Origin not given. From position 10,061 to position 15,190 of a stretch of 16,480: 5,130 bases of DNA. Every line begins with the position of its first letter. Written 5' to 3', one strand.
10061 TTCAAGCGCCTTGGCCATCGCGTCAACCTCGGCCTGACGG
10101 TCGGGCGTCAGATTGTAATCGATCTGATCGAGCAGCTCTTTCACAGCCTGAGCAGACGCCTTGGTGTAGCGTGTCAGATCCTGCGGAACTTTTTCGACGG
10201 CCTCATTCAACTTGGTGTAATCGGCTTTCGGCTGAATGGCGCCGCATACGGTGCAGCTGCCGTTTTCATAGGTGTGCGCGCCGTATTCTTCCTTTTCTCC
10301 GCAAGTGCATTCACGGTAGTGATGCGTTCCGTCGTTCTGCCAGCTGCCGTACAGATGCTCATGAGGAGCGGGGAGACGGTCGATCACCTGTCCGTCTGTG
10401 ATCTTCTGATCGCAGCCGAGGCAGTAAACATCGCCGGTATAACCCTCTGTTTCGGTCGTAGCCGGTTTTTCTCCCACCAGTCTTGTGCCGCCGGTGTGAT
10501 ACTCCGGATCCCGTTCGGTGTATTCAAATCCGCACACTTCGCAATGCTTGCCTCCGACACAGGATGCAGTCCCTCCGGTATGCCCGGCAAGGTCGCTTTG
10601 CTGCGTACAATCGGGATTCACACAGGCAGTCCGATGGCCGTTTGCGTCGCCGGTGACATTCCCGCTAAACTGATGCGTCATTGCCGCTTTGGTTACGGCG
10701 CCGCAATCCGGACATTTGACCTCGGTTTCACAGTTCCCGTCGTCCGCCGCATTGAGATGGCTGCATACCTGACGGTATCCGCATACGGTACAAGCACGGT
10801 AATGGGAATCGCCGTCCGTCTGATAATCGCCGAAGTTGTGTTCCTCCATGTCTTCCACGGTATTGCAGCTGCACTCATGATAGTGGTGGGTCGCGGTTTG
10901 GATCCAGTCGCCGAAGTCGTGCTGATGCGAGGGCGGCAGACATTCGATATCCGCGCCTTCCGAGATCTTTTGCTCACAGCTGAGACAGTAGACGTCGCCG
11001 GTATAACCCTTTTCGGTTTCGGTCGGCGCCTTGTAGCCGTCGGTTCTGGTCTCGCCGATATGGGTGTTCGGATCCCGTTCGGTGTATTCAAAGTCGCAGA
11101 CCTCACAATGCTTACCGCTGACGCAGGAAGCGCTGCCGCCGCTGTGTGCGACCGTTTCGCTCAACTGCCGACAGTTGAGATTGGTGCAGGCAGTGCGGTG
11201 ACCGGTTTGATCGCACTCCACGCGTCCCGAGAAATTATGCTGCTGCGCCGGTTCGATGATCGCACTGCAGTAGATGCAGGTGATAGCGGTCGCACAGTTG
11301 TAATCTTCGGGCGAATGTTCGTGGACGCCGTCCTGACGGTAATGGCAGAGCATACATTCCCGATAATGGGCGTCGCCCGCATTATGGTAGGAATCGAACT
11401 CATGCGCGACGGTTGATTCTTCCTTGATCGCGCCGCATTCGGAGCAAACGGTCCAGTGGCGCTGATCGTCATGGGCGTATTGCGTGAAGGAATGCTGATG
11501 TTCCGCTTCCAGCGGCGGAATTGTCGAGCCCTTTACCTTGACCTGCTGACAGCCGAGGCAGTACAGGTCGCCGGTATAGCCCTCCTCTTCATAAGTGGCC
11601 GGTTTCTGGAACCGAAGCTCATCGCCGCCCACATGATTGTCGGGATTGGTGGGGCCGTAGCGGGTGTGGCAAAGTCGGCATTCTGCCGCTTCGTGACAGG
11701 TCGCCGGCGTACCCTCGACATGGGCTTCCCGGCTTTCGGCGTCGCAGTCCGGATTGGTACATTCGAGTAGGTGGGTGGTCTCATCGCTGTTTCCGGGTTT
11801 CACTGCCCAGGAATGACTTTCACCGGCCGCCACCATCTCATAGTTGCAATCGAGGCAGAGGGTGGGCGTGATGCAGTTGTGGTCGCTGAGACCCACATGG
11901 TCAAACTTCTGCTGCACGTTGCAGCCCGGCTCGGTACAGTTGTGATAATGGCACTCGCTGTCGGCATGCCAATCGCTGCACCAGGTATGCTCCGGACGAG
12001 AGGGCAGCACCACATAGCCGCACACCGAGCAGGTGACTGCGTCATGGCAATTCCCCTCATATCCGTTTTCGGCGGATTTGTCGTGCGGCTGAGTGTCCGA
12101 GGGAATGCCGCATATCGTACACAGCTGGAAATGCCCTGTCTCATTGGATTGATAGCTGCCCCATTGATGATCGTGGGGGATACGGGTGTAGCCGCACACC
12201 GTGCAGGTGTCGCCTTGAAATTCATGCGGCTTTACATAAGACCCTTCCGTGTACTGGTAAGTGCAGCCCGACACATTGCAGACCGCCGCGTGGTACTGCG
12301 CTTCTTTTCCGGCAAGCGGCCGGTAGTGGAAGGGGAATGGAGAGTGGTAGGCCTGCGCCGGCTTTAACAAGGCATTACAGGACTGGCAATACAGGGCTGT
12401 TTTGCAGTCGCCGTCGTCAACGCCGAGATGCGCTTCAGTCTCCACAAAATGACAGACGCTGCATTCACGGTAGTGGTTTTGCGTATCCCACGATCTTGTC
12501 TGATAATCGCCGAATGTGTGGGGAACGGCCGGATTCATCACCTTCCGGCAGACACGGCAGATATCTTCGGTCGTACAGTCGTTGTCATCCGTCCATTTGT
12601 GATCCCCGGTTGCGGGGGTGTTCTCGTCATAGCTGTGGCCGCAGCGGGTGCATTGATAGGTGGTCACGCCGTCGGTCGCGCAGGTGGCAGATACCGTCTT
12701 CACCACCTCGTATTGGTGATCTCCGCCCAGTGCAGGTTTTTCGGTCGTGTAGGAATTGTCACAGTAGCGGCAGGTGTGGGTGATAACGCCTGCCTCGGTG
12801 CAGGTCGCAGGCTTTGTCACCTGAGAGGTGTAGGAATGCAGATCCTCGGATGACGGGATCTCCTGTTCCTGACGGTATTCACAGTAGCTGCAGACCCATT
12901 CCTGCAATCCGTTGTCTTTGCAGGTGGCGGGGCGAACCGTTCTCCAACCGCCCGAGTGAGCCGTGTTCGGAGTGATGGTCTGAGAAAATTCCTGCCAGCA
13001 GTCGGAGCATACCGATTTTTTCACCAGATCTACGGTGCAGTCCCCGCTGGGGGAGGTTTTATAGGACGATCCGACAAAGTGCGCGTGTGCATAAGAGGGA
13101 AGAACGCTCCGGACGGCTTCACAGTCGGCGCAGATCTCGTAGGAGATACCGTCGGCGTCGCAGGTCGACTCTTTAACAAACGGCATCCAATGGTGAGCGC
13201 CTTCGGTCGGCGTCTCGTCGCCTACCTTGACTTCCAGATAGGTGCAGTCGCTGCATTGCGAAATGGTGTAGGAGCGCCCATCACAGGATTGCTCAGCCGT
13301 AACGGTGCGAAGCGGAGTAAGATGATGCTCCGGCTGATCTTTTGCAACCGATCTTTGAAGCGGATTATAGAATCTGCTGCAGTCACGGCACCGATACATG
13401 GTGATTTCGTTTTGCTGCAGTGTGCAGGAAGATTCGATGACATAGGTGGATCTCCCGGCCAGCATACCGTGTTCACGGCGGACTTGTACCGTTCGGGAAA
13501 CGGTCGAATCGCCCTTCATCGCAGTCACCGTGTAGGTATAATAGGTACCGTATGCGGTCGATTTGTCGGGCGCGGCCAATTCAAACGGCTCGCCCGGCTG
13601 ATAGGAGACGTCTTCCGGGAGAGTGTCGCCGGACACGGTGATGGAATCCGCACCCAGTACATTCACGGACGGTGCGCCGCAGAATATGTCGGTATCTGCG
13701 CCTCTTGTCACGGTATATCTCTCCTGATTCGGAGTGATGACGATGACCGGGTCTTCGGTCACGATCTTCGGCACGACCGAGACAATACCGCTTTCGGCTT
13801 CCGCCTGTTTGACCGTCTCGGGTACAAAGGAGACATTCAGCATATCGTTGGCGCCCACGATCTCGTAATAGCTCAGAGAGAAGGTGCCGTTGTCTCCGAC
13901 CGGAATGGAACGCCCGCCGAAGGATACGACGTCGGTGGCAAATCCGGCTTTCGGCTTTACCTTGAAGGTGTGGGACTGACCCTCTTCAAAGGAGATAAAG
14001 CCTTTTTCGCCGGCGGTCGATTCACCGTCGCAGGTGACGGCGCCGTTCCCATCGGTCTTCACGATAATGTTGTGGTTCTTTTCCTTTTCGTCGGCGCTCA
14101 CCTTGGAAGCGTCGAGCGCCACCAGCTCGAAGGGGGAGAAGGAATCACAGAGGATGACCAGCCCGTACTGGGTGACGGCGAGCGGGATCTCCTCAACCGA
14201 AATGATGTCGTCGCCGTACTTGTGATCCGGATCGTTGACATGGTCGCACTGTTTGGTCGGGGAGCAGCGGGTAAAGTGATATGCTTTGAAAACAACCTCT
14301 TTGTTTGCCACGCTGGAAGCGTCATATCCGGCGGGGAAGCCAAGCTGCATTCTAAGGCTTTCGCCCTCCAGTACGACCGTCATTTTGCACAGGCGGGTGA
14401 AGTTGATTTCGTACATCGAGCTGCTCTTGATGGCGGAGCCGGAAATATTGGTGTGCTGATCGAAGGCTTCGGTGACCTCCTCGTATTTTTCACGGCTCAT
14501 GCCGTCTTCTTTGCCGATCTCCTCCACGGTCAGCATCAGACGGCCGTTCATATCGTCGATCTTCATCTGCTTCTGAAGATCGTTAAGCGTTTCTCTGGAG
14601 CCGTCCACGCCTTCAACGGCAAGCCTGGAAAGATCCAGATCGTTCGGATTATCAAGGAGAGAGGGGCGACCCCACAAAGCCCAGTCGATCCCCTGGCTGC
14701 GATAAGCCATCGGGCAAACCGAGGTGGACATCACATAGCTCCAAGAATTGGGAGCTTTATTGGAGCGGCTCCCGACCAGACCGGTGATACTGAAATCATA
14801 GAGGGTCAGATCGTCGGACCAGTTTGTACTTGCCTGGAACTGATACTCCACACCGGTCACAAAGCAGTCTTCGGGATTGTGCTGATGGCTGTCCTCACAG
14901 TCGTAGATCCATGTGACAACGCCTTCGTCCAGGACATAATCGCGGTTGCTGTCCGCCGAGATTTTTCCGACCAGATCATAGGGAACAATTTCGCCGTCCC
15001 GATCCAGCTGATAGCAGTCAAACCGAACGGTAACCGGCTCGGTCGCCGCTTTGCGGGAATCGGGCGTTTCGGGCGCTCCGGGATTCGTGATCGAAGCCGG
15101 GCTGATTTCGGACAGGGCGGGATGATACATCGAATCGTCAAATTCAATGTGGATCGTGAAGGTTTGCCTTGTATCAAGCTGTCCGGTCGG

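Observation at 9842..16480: Giant dockerin-bearing protein combining a transglutaminase-like protease core with a very large cysteine/histidine-rich repeat array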

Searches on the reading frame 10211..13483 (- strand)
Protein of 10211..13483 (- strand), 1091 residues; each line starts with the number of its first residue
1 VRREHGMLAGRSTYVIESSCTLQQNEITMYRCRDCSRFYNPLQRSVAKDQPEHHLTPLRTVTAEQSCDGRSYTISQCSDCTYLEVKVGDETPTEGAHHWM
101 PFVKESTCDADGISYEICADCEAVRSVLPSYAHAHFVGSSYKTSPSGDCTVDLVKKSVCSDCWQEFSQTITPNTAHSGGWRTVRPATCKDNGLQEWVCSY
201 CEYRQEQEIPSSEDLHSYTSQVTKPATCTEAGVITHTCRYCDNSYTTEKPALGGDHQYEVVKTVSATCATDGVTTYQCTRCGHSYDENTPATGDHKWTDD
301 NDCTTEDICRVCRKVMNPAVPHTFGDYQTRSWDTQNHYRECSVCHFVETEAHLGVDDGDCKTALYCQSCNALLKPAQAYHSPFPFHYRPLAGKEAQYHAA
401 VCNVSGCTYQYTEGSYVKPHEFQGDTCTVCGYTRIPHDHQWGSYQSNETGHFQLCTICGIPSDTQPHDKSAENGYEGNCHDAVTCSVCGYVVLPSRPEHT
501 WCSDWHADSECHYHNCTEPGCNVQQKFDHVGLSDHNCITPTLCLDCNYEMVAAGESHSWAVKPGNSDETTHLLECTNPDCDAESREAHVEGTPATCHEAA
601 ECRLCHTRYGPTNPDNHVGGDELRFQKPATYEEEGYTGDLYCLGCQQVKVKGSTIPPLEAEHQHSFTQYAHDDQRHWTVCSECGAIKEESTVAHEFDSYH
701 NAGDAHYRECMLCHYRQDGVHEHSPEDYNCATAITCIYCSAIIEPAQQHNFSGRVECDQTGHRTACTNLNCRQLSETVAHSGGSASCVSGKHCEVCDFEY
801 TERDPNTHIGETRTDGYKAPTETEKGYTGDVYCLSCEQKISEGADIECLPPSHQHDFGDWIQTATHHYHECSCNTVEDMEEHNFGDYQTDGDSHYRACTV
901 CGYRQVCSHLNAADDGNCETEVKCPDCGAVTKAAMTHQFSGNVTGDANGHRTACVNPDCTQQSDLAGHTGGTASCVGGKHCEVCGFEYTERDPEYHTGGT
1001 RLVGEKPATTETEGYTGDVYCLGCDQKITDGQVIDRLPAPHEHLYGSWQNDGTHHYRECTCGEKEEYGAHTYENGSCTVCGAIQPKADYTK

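Call 22: search_solved_structures(query=window:10211-13483:-, max_evalue=10, show_alignments=3)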
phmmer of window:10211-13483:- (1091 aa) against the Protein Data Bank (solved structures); distinct sequences matched with E-value up to 10: 1.
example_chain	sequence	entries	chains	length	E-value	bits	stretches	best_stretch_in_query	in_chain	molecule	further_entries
22nu_A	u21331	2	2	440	1.8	9.4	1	81-134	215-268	Radical SAM core domain-containing protein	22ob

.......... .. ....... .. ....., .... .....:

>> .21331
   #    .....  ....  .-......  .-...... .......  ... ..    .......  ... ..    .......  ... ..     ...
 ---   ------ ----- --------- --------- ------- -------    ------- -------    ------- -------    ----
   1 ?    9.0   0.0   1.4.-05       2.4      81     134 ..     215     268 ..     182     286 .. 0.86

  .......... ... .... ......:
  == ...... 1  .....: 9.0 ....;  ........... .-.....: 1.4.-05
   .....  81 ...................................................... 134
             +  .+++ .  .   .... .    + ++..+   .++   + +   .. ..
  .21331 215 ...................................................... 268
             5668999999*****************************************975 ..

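Call 25: find_homologous_proteins(query=window:10220-13438:-, max_evalue=0.001)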
Query window:10220-13438:- (1073 aa): 3414 proteins with E <= 0.001 among 7519 candidates; the best 120 are listed.
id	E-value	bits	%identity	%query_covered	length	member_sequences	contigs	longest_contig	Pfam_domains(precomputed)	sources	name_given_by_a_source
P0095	0.0e+0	1105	48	83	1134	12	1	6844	-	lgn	-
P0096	3.4e-286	971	46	88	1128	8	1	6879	PF00404.25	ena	-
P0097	1.1e-233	797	44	83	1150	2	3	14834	-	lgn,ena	-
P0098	9.6e-168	578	37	82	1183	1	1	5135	-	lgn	-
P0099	3.4e-158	547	34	81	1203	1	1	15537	-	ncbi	-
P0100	3.7e-139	484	29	99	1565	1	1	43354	-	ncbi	-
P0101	6.1e-139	483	29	57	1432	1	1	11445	PF22359.3,PF02368.25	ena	-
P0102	1.1e-119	419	25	99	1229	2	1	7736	PF00404.25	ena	-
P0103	3.4e-118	414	32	21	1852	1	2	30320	PF06868.17,PF07621.17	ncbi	-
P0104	2.6e-117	411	35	34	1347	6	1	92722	PF00041.28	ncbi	-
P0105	2.7e-117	411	28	60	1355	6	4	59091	PF13306.13,PF00963.25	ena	-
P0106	2.1e-111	392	28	56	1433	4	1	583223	PF21461.4,PF12639.14,PF02368.25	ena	-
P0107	1.1e-91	326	28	89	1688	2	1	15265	-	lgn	-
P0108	1.0e-90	323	29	90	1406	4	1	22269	-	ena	-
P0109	6.3e-89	317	29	71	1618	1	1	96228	-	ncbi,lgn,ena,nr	ncbi:MAG: hypothetical protein J1E98_07010 [Lachnospiraceae bacterium]|nr:hypothetical protein [Lach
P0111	4.6e-87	311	29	50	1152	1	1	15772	PF13306.13,PF00963.25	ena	-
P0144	5.5e-60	222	30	19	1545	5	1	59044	PF00404.25,PF00963.25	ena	-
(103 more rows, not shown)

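Call 31: find_encoding_contigs(protein=P0096, flank=5000, max_places=3)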
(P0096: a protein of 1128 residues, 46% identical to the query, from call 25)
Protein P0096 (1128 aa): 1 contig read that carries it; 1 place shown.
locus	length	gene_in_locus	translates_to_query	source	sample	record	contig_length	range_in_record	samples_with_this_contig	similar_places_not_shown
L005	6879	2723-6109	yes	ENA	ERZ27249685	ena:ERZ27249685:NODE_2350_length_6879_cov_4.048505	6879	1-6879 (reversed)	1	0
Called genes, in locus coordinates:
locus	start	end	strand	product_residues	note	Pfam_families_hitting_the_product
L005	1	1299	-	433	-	?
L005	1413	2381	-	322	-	PF08279:HTH_11, PF13412:HTH_24, PF03099:BPL_LplA_LipB, PF02237:BPL_C (weak)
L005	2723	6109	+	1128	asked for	PF00404:Dockerin_1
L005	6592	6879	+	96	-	?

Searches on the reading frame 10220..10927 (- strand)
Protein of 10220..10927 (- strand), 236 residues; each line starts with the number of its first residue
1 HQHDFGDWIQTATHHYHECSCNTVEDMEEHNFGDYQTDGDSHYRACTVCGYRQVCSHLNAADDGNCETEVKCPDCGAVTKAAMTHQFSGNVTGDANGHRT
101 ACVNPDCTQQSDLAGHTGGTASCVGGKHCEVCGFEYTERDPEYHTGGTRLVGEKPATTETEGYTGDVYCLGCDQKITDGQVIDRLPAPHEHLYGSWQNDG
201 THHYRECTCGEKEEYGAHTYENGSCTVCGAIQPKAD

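Call 43: predict_structure(alignment_id=A1)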
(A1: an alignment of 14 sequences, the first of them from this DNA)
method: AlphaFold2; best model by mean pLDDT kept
length: 236 residues; sequences in the alignment: 14
mean_pLDDT: 90.2   pTM: 0.55
mean pLDDT of the five models: 90.2, 90.2, 89.7, 89.1, 88.7
residues with pLDDT >= 90: 147; 70-90: 85; 50-70: 3; < 50: 1
segments of 3 or more residues with pLDDT < 50: none
pLDDT, mean of each block of 10 residues (from residue 1): 91 95 95 94 95 93 93 93 96 95 96 94 93 93 88 87 90 91 80 82 80 86 88 67
secondary structure, 60 per line:
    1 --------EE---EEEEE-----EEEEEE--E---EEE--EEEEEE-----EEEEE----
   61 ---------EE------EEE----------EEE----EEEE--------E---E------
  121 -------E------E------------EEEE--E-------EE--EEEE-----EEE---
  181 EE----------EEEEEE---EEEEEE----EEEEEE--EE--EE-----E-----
elements in order: E14-18 E24-29 E36-38 E41-46 E52-56 E78-80 E91-93 E98-101 E148-151 E166-169 E175-177 E193-198 E202-207 E212-217

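Call 52: fold_search(model_id=the predicted structure, library=pdb)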
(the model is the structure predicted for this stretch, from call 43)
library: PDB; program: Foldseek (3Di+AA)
matches with E <= 10: 478; with E <= 0.001: 0
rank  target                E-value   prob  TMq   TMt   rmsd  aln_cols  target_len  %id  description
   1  8hmf_D                1.5e-02  0.20  0.11  0.03  33.1       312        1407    9  head module state 2 of Tetrahymena IFT-A (released 2023-06-14)
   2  6ttu_T                1.9e-02  0.16  0.12  0.07  36.6       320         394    8  Ubiquitin Ligation to substrate by a cullin-RING E3 ligase at 3.7A resolution: NEDD8-CUL1-RBX1 N98R-SKP1-monomeric b-T (released 2020-02-12)
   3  3q7m                  2.2e-02  0.13  0.10  0.08  33.2       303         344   10  The crystal structure of BamB from the BAM complex in spacegroup I222 (released 2011-02-09)
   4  6ck1_D                2.4e-02  0.20  0.12  0.08  33.4       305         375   11  Crystal structure of Paracoccus denitrificans AztD (released 2019-03-06)
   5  6tjh_A                2.5e-02  0.14  0.10  0.08  32.5       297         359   11  Crystal structure of the computationally designed Cake9 protein (released 2020-05-06)
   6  6ck1_A                2.8e-02  0.18  0.11  0.08  33.1       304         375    9  Crystal structure of Paracoccus denitrificans AztD (released 2019-03-06)
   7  4d7c_B                3.8e-02  0.13  0.11  0.11  35.9       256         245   11  Monoclinic crystal form of the extracellular olfactomedin domain from gliomedin (released 2014-12-24)
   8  6g6q_G                4.2e-02  0.20  0.09  0.13  39.5       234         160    8  Crystal structure of the computationally designed Ika4 protein (released 2018-11-28)
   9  8qx8_B                4.2e-02  0.11  0.10  0.05  33.1       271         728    6  Endosomal membrane tethering complex CORVET (released 2024-07-03)
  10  5wyj_BA               4.7e-02  0.13  0.10  0.04  29.7       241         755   11  Cryo-EM structure of the 90S small subunit pre-ribosome (Dhr1-depleted, Enp1-TAP, state 1) (released 2017-03-29)
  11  7tt2_B                4.9e-02  0.11  0.10  0.07  29.2       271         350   11  BamABCDE bound to substrate EspP class 3 (released 2022-03-30)
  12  8afw_B                5.2e-02  0.14  0.11  0.09  35.4       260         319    8  Tube assembly of Atg18-WT (released 2023-11-01)
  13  4d7c_A                5.2e-02  0.13  0.12  0.11  36.1       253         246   11  Monoclinic crystal form of the extracellular olfactomedin domain from gliomedin (released 2014-12-24)
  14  8afq_C                6.1e-02  0.13  0.11  0.09  35.8       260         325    8  Tube assembly of Atg18-PR72AA (released 2023-11-01)
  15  6cmk_B                6.4e-02  0.09  0.10  0.07  33.9       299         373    9  Crystal structure of Citrobacter koseri AztD (released 2019-03-13)
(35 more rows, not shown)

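Call 54: search_protein_representatives(alignment_id=A1)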
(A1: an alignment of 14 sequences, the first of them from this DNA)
Query: 14 sequences, 239 profile positions. Proteins with E-value up to 0.001 (for the whole library): 13392; up to 1e-10: 5339; up to 1e-30: 965. The best 150 are listed.
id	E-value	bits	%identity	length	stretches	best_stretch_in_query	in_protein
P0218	0.0e+00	1107.8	-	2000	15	3-223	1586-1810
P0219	4.7e-260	874.2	-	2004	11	1-236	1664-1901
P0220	5.0e-250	841.4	-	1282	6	18-227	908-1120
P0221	4.5e-245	825.1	-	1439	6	1-227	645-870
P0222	2.3e-239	806.4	-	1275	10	117-237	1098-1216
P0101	1.3e-229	774.6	-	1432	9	85-221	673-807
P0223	2.5e-210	711.4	-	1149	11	87-211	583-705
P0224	2.0e-207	701.9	-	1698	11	59-237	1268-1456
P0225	9.4e-202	683.3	-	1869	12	36-232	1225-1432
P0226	9.8e-198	670.2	-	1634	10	52-226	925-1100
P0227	6.9e-179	608.5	-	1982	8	6-221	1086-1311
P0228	8.0e-178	605.0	-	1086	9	117-221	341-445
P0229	4.5e-173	589.4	-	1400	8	7-225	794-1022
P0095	8.0e-172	585.3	-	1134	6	1-238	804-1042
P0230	6.1e-167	569.3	-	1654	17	19-138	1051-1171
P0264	7.4e-110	382.5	-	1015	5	15-238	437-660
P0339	8.4e-75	267.7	-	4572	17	40-191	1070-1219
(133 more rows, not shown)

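Call 71: search_solved_structures(query=A1, max_evalue=10, show_alignments=3)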
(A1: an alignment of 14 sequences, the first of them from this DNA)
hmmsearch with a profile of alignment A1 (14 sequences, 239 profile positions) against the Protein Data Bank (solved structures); distinct sequences matched with E-value up to 10: 1.
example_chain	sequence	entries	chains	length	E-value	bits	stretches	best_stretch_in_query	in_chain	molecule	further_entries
9qa6_A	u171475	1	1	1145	2.8e-10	43.3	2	189-235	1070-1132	IgA protease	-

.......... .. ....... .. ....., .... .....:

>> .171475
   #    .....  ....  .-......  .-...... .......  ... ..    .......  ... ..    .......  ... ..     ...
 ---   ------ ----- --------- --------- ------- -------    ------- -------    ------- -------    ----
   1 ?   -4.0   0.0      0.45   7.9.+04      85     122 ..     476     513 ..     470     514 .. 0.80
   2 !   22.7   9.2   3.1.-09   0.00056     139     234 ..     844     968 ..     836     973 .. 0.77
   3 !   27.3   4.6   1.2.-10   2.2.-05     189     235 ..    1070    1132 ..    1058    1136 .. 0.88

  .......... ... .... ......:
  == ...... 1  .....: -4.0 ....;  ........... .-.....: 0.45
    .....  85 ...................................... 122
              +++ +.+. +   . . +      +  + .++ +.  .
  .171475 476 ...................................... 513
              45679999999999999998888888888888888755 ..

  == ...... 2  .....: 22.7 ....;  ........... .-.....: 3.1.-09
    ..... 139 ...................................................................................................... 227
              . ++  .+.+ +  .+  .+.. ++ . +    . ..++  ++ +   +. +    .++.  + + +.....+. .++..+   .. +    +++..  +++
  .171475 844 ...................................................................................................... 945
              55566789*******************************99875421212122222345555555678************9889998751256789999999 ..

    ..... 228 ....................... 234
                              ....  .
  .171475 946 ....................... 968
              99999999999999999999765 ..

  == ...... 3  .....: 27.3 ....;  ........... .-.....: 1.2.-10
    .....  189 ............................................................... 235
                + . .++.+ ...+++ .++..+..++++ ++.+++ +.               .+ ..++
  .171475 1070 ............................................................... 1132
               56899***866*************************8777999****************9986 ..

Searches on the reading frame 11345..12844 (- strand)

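Call 8: search_protein_families(library=pfam, proteins=[window:11345-12844:-], max_evalue=10)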
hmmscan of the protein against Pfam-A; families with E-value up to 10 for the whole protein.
window:11345-12844:- (500 aa): 1 family
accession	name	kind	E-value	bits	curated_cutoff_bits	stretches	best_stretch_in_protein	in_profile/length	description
PF16988.10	Vps36-NZF-N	-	0.096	12.6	27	1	214-259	12-53/65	Vacuolar protein sorting 36 NZF-N zinc-finger domain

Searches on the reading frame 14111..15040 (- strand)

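Call 59: search_protein_families(library=pfam, proteins=[window:14111-15040:-], max_evalue=10)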
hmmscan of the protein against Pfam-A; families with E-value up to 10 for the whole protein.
window:14111-15040:- (310 aa): 1 family
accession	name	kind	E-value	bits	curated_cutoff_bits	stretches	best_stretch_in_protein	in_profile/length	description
PF17773.7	UPF0176_N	-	0.09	13.6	26.2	1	149-217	16-84/92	UPF0176 acylphosphatase like domain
